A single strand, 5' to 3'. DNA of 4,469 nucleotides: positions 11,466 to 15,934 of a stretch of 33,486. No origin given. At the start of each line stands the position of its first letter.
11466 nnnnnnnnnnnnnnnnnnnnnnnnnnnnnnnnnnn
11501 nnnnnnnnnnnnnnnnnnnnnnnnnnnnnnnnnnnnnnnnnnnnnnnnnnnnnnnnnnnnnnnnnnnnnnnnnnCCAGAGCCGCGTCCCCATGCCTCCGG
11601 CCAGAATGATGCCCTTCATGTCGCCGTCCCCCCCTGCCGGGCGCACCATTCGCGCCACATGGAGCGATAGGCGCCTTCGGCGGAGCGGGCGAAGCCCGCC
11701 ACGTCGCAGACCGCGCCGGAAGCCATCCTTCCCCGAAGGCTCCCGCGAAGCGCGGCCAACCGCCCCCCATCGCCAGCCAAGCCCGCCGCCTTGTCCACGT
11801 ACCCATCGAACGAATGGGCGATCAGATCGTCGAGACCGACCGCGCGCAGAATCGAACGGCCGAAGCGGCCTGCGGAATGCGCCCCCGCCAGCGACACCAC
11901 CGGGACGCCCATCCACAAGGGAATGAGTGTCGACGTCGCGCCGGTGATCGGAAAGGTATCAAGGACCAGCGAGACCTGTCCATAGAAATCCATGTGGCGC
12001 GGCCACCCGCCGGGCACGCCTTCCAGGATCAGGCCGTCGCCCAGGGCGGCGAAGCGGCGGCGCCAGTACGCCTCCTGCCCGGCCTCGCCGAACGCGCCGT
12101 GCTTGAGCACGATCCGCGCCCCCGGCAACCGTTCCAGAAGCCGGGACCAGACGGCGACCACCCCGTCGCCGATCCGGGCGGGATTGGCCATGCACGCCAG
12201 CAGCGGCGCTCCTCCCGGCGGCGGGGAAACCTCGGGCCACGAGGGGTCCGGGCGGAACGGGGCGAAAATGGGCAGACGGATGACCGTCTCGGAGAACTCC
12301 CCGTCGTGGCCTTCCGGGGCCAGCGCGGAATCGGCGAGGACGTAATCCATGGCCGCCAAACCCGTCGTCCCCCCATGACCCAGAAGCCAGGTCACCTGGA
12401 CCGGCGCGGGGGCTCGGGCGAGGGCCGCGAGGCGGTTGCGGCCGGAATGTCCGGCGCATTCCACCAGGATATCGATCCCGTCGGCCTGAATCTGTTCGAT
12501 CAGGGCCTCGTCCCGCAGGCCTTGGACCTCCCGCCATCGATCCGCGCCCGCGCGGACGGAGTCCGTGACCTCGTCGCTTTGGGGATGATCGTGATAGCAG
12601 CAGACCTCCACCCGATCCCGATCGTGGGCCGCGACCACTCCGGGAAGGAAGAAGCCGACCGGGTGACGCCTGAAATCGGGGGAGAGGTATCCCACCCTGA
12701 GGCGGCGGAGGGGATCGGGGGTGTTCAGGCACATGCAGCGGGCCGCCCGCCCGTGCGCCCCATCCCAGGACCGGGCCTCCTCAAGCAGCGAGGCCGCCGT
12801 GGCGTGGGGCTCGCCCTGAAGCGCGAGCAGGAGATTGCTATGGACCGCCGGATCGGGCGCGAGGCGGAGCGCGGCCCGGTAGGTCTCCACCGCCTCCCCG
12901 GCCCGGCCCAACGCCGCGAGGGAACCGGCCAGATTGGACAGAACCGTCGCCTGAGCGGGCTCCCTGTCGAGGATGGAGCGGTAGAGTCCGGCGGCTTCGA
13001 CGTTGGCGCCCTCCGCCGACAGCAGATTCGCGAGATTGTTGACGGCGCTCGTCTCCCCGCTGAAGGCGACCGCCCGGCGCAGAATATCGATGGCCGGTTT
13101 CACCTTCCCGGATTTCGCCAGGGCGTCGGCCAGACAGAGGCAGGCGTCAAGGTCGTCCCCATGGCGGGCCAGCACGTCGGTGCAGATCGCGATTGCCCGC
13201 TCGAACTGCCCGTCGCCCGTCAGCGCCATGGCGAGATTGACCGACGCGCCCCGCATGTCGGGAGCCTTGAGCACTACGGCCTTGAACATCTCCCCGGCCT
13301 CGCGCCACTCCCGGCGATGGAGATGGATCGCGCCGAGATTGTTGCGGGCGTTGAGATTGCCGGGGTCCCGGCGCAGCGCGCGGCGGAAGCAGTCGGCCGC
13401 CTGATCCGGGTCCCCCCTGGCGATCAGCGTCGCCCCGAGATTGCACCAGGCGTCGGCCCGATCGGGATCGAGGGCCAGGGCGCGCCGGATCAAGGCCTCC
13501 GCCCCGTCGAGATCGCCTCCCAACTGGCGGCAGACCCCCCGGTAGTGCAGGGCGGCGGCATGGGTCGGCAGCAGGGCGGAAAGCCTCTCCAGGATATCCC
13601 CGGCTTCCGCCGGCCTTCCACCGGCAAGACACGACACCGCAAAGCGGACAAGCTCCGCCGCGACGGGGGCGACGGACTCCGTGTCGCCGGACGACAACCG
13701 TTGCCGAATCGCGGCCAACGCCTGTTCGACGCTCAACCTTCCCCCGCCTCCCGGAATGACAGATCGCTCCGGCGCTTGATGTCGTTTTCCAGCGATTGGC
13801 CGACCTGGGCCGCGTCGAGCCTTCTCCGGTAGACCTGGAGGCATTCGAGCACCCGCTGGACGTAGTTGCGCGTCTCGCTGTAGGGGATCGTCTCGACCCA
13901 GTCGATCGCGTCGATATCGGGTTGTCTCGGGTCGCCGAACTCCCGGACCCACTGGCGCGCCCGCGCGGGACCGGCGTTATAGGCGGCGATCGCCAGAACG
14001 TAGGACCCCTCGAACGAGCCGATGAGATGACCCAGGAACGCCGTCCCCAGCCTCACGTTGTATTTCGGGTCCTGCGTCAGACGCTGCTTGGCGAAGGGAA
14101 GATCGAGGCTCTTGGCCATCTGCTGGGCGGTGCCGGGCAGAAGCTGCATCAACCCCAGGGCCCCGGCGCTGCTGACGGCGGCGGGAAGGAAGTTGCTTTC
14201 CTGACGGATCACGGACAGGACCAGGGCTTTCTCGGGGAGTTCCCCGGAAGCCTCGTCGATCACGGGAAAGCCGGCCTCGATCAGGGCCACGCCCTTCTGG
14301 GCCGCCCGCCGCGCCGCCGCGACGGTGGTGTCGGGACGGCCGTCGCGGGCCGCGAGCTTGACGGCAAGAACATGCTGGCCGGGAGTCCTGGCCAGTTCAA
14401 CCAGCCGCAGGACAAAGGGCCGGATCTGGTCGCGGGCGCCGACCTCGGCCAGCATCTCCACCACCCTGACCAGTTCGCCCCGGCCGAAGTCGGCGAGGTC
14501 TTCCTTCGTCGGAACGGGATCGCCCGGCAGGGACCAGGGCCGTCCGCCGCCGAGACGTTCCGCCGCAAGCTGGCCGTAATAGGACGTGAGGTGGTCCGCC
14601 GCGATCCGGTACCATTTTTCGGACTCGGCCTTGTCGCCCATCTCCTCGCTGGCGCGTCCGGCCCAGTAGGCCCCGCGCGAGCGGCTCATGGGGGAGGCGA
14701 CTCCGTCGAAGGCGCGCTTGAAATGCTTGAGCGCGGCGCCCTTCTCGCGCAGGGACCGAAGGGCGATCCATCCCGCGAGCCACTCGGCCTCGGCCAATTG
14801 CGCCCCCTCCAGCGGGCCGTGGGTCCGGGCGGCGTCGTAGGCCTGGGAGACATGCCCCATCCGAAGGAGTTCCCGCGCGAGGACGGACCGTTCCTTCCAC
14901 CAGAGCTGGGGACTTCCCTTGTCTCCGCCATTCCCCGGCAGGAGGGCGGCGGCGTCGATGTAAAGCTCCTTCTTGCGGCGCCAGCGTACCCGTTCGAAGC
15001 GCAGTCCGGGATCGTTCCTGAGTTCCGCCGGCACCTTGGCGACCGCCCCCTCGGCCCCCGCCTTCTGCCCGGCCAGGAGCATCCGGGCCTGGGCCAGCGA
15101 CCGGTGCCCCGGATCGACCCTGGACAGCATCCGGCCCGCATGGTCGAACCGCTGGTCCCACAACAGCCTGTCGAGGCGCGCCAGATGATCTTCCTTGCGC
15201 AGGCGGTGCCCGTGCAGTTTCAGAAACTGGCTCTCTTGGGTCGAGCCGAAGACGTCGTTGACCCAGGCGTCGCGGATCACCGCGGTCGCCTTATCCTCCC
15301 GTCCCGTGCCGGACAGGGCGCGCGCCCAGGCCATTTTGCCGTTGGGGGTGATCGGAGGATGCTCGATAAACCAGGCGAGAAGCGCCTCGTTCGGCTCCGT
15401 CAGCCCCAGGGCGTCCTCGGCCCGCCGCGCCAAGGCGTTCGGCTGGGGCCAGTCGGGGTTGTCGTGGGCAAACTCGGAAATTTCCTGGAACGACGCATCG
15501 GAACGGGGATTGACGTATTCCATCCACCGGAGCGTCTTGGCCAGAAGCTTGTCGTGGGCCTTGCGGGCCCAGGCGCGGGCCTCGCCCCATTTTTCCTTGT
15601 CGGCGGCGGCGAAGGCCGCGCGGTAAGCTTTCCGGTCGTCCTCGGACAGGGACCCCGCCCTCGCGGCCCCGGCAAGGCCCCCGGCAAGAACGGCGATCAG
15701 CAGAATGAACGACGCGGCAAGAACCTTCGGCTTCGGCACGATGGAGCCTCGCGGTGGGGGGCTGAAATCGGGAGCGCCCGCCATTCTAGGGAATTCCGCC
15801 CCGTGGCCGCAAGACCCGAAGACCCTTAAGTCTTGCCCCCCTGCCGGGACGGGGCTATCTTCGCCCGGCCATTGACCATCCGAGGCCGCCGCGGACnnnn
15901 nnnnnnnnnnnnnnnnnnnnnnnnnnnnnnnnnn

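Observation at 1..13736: Six tandem TPR + GT41 (SPINDLY-type) glycosyltransferase paralogs in one translationally coupled operon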

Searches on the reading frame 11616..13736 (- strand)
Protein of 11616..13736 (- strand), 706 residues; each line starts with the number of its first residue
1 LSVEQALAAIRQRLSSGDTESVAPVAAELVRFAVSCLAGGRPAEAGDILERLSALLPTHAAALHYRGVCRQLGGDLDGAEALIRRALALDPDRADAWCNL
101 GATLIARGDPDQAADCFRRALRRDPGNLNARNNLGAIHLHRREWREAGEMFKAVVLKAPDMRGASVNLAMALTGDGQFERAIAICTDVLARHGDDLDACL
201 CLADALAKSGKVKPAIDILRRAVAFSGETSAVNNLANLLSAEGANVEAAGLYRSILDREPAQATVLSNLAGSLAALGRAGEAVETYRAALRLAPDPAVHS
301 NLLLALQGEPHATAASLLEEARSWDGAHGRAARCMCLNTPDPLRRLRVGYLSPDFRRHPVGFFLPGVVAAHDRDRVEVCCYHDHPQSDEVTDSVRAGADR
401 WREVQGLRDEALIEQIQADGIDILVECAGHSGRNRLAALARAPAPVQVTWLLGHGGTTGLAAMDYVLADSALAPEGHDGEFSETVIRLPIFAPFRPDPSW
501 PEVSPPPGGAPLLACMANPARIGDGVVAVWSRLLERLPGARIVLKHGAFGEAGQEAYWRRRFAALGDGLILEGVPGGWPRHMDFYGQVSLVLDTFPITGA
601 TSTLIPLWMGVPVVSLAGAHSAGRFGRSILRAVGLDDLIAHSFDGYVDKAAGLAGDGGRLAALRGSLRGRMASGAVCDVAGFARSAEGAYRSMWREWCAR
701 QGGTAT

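Call 6: search_protein_families(library=pfam, proteins=[window:11616-13736:-], max_evalue=0.01)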
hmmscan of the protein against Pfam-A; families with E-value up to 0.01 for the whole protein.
window:11616-13736:- (706 aa): 25 families
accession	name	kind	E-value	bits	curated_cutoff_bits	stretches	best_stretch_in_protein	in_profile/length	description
PF13844.12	Glyco_transf_41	-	1.2e-33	116.7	25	2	344-486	79-222/543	Glycosyl transferase family 41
PF14559.12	TPR_19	-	4.9e-31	107.3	25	5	104-160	1-57/68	Tetratricopeptide repeat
PF07719.23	TPR_2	-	6.6e-28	94.9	27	3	94-127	1-34/34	Tetratricopeptide repeat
PF00515.34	TPR_1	-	5.5e-26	89.7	27.8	1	94-127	1-34/34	Tetratricopeptide repeat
PF13428.12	TPR_14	-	1.8e-22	77.9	23.5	2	100-136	7-43/44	Tetratricopeptide repeat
PF13176.12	TPR_7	-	1.1e-21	75.5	27.9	1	99-127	4-34/36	Tetratricopeptide repeat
PF13432.12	TPR_16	-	4.3e-19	69.1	32.7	4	101-155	4-58/65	Tetratricopeptide repeat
PF13431.12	TPR_17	-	1.2e-18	66.1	24.4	2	83-113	2-32/34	Tetratricopeptide repeat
PF13181.12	TPR_8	-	2.9e-16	58.6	25.7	1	94-126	1-33/34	Tetratricopeptide repeat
PF13424.12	TPR_12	-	3e-16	59.8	30.1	1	60-123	3-74/77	Tetratricopeptide repeat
PF13414.12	TPR_11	-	2e-14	53.4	26.8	2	74-104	8-38/42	TPR repeat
PF13374.12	TPR_10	-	3.1e-14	52.9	27.5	0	99-123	7-31/42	Tetratricopeptide repeat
PF23914.1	TPR_CcmH_CycH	-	3.9e-13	50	42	2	83-187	39-146/158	Cytochrome c-type biogenesis protein H TPR domain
PF13174.12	TPR_6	-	1.3e-12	47.9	26.3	0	99-126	5-32/33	Tetratricopeptide repeat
PF12895.13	ANAPC3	-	3.1e-08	34.2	27.2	0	168-221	29-81/82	Anaphase-promoting complex, cyclosome, subunit 3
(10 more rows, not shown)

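Call 14: search_protein_families(library=ncbifam, proteins=[window:11616-13736:-], max_evalue=0.00001)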
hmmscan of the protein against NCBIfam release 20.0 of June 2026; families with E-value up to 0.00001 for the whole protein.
window:11616-13736:- (706 aa): 15 families
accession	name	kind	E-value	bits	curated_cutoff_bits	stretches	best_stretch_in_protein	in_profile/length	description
TIGR02917.1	PEP_TPR_lipo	equivalog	3.2e-27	94.8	312.2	2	32-227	437-632/899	XrtA/PEP-CTERM system TPR-repeat protein PrsT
NF040959.1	MamA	equivalog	1.4e-20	73.7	200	2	79-185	56-162/204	magnetosome protein MamA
TIGR03939.1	PGA_TPR_OMP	equivalog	4.9e-17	61.4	366.65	2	69-162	404-497/800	poly-beta-1,6 N-acetyl-D-glucosamine export porin PgaA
TIGR02521.1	type_IV_pilW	equivalog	4e-16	59.3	154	1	74-254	45-227/234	type IV pilus biogenesis/stability protein PilW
NF033758.1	gliding_GltE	equivalog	4.8e-16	58.7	225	1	117-223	75-181/411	adventurous gliding motility TPR repeat lipoprotein GltE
NF033920.0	C39_PA2778_fam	equivalog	5.6e-15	55.4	150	0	203-294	163-255/255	PA2778 family cysteine peptidase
NF052415.1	T3SS_chap_SctY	equivalog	7.4e-13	48.9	70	1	134-223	12-104/106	type III secretion apparatus assembly chaperone SctY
NF008757.0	PRK11788.1-5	equivalog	8e-11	41.7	363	1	94-245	180-331/388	lipopolysaccharide assembly protein LapB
NF033762.1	social_mot_Tgl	equivalog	1.6e-10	40.8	225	1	60-182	30-156/252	social motility TPR repeat lipoprotein Tgl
TIGR02552.1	LcrH_SycD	equivalog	2.8e-10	40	104.8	0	39-125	31-117/136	SycD/LcrH family type III secretion system chaperone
TIGR04510.1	mod_pep_cyc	subfamily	4.4e-09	35.4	400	1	71-266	409-605/814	putative peptide modification system cyclase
TIGR00540.1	TPR_hemY_coli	hypoth_equivalog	1.8e-08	33.6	142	0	179-253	309-383/385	heme biosynthesis-associated TPR protein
TIGR00990.1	3a0801s09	subfamily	8.8e-08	31.2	757.25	1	54-224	325-495/615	mitochondrial import receptor subunit TOM70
NF002725.1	PRK02603.1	equivalog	2.6e-07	30.8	143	0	61-143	35-121/173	photosystem I assembly protein Ycf3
NF008520.0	PRK11447.1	equivalog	7.5e-07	27.3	858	0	75-138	366-429/1157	cellulose synthase complex outer membrane protein BcsC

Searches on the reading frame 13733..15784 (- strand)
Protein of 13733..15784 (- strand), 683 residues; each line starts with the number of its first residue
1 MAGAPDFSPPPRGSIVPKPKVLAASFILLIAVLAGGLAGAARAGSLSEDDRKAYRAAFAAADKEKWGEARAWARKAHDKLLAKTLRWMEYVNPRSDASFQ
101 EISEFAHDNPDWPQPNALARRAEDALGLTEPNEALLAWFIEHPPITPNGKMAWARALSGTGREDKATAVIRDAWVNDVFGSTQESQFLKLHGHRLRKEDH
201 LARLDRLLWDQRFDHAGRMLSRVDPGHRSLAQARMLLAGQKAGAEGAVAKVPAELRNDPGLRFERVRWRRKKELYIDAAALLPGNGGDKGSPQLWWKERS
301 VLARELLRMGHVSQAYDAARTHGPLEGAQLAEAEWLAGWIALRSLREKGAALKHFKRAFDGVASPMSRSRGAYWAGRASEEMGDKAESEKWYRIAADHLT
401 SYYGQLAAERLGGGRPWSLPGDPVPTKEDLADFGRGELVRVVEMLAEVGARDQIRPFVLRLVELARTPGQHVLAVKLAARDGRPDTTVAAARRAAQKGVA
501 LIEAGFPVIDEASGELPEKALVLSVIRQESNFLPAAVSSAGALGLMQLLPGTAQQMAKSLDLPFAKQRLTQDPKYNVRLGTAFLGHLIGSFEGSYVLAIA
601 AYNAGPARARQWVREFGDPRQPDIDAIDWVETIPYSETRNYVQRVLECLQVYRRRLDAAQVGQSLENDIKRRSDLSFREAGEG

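Call 6: search_protein_families(library=pfam, proteins=[window:13733-15784:-], max_evalue=0.01)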
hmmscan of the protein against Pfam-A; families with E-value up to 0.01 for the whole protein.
window:13733-15784:- (683 aa): 1 family
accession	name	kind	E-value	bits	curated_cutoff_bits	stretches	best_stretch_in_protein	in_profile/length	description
PF01464.25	SLT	-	1.5e-26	92.7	21.3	1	518-618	13-110/117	Transglycosylase SLT domain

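Call 14: search_protein_families(library=ncbifam, proteins=[window:13733-15784:-], max_evalue=0.00001)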
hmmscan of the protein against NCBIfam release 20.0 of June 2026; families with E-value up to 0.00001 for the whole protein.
window:13733-15784:- (683 aa): 4 families
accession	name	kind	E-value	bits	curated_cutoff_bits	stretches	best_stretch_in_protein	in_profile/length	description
NF047373.1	BB0259_flg_lyt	exception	7.6e-46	157.2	234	1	352-648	378-684/705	flagellar assembly lytic transglycosylase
NF008631.0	PRK11619.1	equivalog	2.8e-36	125.1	536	1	372-657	349-629/644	murein transglycosylase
NF008050.0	PRK10783.1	equivalog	8.9e-08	30.9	508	1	521-651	122-243/457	murein transglycosylase D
NF008670.0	PRK11671.1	equivalog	1.3e-07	31.2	375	1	518-591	206-281/359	membrane-bound lytic murein transglycosylase MltC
